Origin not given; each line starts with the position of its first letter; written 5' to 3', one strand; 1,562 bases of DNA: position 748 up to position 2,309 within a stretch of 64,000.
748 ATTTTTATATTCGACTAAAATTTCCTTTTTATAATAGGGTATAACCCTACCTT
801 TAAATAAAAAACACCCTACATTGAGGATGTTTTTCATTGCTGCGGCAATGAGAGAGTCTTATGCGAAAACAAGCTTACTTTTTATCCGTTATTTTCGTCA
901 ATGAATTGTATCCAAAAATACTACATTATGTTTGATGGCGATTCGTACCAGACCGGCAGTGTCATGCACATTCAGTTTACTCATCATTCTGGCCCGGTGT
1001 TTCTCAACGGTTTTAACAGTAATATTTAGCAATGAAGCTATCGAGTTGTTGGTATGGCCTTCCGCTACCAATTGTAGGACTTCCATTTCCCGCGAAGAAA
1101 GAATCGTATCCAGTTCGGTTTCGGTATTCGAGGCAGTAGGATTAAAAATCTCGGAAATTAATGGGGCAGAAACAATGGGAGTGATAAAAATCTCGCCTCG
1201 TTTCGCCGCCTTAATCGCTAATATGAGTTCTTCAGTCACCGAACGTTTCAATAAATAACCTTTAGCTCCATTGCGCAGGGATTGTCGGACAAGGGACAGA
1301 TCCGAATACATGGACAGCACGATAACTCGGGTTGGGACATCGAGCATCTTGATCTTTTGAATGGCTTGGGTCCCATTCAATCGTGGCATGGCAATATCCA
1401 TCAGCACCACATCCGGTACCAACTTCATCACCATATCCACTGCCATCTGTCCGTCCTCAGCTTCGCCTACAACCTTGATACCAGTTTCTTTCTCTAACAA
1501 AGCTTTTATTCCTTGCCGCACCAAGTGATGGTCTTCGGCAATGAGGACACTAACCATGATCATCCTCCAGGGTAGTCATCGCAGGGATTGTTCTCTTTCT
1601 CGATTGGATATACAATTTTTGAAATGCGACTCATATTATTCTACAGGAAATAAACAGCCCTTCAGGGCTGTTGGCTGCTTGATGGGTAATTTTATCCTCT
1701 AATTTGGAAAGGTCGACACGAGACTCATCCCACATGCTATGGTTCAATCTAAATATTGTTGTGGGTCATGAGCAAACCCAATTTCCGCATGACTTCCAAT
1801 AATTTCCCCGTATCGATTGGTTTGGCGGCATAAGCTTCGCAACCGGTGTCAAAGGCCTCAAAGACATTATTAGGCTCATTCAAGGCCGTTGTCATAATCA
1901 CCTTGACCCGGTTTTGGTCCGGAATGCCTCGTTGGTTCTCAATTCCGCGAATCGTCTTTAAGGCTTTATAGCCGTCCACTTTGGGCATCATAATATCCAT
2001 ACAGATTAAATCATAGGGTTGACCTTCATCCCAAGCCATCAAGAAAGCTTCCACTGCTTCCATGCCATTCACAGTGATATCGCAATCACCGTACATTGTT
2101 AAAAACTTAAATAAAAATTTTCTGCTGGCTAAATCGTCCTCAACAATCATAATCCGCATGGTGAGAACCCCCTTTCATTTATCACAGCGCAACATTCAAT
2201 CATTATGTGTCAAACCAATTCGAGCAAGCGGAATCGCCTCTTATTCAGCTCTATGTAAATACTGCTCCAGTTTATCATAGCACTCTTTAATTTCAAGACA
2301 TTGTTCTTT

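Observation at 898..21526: Two tandem chemosensory modules, each followed by a soluble multi-PAS hybrid kinase with an Hpt domain; one module lacks an MCP and ends in a LuxR-type DNA-binding regulator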

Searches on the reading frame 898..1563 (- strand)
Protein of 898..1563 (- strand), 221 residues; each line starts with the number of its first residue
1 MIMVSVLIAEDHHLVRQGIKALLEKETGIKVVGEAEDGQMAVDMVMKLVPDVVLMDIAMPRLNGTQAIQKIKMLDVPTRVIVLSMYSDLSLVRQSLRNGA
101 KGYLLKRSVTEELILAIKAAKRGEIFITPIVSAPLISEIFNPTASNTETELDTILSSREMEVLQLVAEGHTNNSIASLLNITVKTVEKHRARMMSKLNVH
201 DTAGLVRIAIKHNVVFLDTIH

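Call 4: search_protein_families(library=pfam, proteins=[window:898-1563:-])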
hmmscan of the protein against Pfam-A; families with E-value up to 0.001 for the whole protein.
window:898-1563:- (221 aa): 5 families
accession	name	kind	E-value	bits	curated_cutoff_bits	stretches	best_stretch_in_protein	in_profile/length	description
PF00072.30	Response_reg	-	5e-27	94.7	30.2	1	6-117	1-110/111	Response regulator receiver domain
PF00196.25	GerE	-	4.6e-19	68.2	23.5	1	154-209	2-57/57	Bacterial regulatory proteins, luxR family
PF08281.18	Sigma70_r4_2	-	3.2e-05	23.9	25.7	1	155-197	11-54/54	Sigma-70, region 4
PF13384.12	HTH_23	-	0.00033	20.8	24.6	1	158-192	6-40/50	Homeodomain-like domain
PF13518.12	HTH_28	-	0.00067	20.1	25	0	161-192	4-35/52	Helix-turn-helix domain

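Call 10: find_encoding_contigs(protein=window:898-1563:-, flank=10000, max_places=6)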
Protein window:898-1563:- (221 aa): 3 contigs read that carry it; 1 place shown.
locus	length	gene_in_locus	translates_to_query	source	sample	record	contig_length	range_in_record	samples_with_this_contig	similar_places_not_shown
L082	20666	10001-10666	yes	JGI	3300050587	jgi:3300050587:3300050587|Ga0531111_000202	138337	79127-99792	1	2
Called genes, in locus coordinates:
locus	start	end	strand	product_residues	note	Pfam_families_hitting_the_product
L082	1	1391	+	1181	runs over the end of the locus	PF00989:PAS, PF13188:PAS_8 (weak), PF13426:PAS_9, PF08448:PAS_4, PF13426:PAS_9, PF00512:HisKA, PF02518:HATPase_c, PF00072:Response_reg, +3 more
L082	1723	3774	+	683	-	PF01627:Hpt, PF07194:P2, PF02895:H-kinase_dim, PF02518:HATPase_c, PF01584:CheW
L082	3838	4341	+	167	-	PF01584:CheW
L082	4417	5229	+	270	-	PF03705:CheR_N, PF01739:CheR, PF13649:Methyltransf_25 (faint)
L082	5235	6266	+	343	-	PF00072:Response_reg, PF01339:CheB_methylest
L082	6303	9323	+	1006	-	PF00989:PAS, PF08448:PAS_4, PF13426:PAS_9, PF00989:PAS, PF08448:PAS_4, PF13426:PAS_9, PF00512:HisKA, PF02518:HATPase_c, +4 more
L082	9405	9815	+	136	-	PF00072:Response_reg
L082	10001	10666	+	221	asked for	PF00072:Response_reg, PF00196:GerE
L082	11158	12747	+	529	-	PF00989:PAS (weak), PF13426:PAS_9 (weak), PF07730:HisKA_3, PF02518:HATPase_c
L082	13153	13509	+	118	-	PF00072:Response_reg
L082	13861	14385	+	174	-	PF03975:CheD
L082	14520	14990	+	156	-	PF13404:HTH_AsnC-type, PF13412:HTH_24, PF01037:AsnC_trans_reg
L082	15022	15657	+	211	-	PF01810:LysE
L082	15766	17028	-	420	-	PF00395:SLH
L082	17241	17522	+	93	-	-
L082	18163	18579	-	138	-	-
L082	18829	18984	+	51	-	-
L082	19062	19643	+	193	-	PF07638:Sigma70_ECF, PF04542:Sigma70_r2, PF08281:Sigma70_r4_2, PF04545:Sigma70_r4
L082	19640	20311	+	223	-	-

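Call 18: search_protein_families(library=pfam, max_evalue=1, proteins=[L082:11158-12747:+, L082:13153-13509:+, L082:13861-14385:+])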
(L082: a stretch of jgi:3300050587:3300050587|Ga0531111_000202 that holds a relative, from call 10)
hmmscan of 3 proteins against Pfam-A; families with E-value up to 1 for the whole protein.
L082:11158-12747:+ (529 aa): 12 families
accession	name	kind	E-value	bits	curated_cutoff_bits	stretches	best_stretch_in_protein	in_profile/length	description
PF02518.31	HATPase_c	-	3e-15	57.1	26.4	1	429-520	5-109/111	Histidine kinase-, DNA gyrase B-, and HSP90-like ATPase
PF07730.19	HisKA_3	-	6.4e-14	52.7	24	1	321-388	1-68/68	Histidine kinase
PF00989.32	PAS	-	1.2e-06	29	22.6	1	20-122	5-110/113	PAS fold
PF13426.13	PAS_9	-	7.5e-06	26.6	27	1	29-127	4-103/103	PAS domain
PF13188.13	PAS_8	-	0.00016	21.9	21.8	1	19-74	4-57/65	PAS domain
PF08448.16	PAS_4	-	0.00038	21.1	23.1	1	28-128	7-108/110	PAS fold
PF08447.18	PAS_3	-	0.00063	20.4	25.6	1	39-120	2-86/89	PAS fold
PF13185.12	GAF_2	-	0.0007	20.3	28.6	1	257-291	101-135/136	GAF domain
PF13581.12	HATPase_c_2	-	0.0015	19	27.4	1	433-488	35-102/127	Histidine kinase-like ATPase domain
PF01590.32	GAF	-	0.0058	17.6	22.4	1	256-291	99-133/133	GAF domain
PF13589.12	HATPase_c_3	-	0.0079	16.7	25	1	443-478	15-51/137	Histidine kinase-, DNA gyrase B-, and HSP90-like ATPase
PF13492.12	GAF_3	-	0.025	15.4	27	1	158-293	2-129/129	GAF domain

L082:13153-13509:+ (118 aa): 3 families
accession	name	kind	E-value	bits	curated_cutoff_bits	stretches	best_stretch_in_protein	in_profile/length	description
PF00072.30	Response_reg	-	5.1e-31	107.5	30.2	1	5-114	1-109/111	Response regulator receiver domain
PF21332.3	AmiR_N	-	0.026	14.9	27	1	49-116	42-108/111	AmiR, N-terminal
PF13380.12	CoA_binding_2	-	0.18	12.7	22.8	1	33-105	13-87/116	CoA binding domain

L082:13861-14385:+ (174 aa): 1 family
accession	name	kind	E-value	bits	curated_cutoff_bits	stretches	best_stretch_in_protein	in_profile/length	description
PF03975.18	CheD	-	4.6e-20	72.2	25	1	48-151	2-107/108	CheD chemotactic sensory transduction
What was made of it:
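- It is adjacent to a HisKA_3 kinase (calls 10, 18). A HisKA_3 kinase, the family that normally partners NarL-type regulators, is the next gene (calls 10, 18).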

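Call 56: search_solved_structures(query=L082:13153-13509:+, max_evalue=1e-12)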
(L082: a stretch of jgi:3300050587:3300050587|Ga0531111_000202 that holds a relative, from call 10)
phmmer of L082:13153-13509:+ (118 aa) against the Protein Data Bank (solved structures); distinct sequences matched with E-value up to 1e-12: 96 (the best 60 are shown).
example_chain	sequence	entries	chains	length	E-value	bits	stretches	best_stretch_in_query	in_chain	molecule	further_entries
1tmy_A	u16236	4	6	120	1.1e-35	125.4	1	1-115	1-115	CHEY PROTEIN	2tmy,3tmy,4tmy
4iga_A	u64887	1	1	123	1.2e-35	125.3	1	1-115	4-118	Chemotaxis protein CheY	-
1u0s_Y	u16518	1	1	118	2.7e-35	124.1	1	3-115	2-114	Chemotaxis protein cheY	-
6er7_A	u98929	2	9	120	7.9e-35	122.7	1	4-117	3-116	120aa long hypothetical chemotaxis protein (CheY)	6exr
4qyw_A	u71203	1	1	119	5.4e-34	120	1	3-115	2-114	Chemotaxis protein CheY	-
9rhz_C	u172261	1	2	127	8.8e-34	119.3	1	3-115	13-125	Chemotaxis protein CheY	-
6c40_B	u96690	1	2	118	2.7e-33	117.7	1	3-115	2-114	Chemotaxis protein CheY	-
8q52_A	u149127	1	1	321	2.1e-31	111.7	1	3-107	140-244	Leucine-specific-binding protein,Chemotaxis protein CheY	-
6ekg_Y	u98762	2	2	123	7.4e-24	87.4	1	4-114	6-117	Chemotaxis protein CheY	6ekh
7od9_B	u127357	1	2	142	1.3e-23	86.6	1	4-114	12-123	Response regulator receiver protein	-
9xzo_A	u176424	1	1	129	6.5e-23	84.3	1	4-113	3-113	De novo protein M1X0B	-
2lle_A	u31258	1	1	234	2.8e-20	75.9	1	31-109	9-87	Chemotaxis protein CheY, Imidazole glycerol phosphate synthase subunit HisF chimera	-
3hzh_A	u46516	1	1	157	7.7e-20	74.4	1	4-113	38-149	Chemotaxis response regulator (CheY-3)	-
3cwo_X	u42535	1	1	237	2.6e-19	72.7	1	31-109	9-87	beta/alpha-barrel protein based on 1THF and 1TMY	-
3t8y_A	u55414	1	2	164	3.1e-19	72.5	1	4-106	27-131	Chemotaxis response regulator protein-glutamate methylesterase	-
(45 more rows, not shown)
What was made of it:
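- On F7 chemosensory class: The family's cheY is nearer to T. maritima CheY, 125 versus 61 bits (call 56).
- A canonical cheY and a cheD lie just downstream (calls 18, 56).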

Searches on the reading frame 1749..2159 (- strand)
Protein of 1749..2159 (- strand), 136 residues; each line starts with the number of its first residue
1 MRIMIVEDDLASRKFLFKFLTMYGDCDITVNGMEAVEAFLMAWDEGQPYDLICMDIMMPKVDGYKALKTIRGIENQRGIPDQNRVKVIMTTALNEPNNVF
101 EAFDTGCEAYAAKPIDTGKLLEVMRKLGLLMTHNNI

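Call 4: search_protein_families(library=pfam, proteins=[window:1749-2159:-])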
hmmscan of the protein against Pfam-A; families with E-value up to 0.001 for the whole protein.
window:1749-2159:- (136 aa): 1 family
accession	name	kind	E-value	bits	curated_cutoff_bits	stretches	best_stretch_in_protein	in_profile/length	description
PF00072.30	Response_reg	-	4.4e-18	65.9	30.2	1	3-124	1-110/111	Response regulator receiver domain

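Call 55: search_solved_structures(query=window:1749-2159:-, max_evalue=1e-8)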
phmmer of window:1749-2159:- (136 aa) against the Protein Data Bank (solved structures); distinct sequences matched with E-value up to 1e-8: 9.
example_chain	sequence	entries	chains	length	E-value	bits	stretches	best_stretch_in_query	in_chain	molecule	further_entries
8phx_A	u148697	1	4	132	1.1e-12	51.5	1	1-123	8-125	Histidine protein kinase SLN1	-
6er7_A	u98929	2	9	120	3.6e-12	49.8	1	2-126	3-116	120aa long hypothetical chemotaxis protein (CheY)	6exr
8pdc_A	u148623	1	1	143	4.5e-12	49.5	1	1-130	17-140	histidine kinase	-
7od9_B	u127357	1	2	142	4.8e-11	46.2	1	2-128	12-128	Response regulator receiver protein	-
1oxb_B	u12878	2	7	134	5.4e-11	46.1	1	2-125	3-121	SLN1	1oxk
2r25_B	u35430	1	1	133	5.4e-11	46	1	2-125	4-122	Osmosensing histidine protein kinase SLN1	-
6ekg_Y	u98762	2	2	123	5.5e-11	46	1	2-127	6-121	Chemotaxis protein CheY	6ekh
9xzo_A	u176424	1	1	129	1.6e-10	44.5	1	2-127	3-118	De novo protein M1X0B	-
6xvu_A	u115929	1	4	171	9.8e-10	42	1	1-127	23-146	Response regulator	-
